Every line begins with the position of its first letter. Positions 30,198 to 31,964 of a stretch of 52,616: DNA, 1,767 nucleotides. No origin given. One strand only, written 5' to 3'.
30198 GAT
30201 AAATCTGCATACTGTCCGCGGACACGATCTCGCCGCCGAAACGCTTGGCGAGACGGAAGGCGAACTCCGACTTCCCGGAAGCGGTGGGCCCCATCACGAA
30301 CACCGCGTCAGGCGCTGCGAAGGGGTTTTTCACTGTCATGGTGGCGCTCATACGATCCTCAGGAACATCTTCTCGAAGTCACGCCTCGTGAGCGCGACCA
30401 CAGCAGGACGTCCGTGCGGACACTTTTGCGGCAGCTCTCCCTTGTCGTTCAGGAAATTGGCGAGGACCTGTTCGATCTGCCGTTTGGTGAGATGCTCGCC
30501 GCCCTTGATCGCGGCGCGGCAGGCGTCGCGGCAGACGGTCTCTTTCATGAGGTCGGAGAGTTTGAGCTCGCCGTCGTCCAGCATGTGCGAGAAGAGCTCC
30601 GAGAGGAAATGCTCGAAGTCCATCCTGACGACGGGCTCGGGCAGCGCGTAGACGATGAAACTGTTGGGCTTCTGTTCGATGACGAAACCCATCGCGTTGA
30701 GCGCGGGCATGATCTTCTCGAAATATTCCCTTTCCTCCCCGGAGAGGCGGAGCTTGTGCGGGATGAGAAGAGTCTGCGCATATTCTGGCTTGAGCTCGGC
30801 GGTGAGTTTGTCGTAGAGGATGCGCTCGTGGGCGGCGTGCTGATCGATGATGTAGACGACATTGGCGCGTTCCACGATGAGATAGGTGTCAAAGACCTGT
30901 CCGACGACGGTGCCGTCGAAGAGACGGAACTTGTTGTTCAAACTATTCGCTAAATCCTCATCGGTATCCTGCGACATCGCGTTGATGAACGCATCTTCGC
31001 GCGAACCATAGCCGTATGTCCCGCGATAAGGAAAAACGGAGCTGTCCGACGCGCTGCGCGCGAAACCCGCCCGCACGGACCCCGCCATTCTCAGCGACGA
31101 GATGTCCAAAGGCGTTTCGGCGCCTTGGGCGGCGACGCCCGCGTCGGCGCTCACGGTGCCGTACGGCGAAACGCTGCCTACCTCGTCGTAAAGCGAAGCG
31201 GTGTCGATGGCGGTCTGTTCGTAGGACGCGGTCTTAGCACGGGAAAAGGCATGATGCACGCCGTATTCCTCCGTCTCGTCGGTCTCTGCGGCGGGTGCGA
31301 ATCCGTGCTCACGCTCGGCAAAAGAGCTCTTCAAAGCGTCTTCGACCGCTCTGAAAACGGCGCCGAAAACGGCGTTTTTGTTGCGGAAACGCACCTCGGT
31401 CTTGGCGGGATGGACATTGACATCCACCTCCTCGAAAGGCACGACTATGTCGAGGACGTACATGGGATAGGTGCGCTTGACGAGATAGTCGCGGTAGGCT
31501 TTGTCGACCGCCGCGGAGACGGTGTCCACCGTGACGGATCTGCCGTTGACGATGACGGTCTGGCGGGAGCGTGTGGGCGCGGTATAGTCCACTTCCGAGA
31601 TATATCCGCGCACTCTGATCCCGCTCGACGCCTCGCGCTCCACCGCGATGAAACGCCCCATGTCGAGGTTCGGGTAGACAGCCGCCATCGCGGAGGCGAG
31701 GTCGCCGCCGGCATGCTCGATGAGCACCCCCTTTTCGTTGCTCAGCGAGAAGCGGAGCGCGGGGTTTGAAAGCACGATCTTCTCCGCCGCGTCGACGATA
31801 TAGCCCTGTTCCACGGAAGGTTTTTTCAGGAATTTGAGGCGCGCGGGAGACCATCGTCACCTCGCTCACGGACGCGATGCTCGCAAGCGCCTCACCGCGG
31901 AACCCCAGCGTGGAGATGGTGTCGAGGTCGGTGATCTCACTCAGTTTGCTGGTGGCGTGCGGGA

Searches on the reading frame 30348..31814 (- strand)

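Call 10: search_protein_families(library=pfam, proteins=[window:30348-31814:-])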
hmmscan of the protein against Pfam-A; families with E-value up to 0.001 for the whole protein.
window:30348-31814:- (488 aa): 2 families
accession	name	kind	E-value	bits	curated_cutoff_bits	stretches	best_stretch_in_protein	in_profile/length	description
PF01119.25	DNA_mis_repair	-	7e-32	110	26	1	51-161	9-118/119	DNA mismatch repair protein, C-terminal domain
PF08676.16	MutL_C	-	2.5e-30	105.5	25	1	304-442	1-142/142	MutL C terminal dimerisation domain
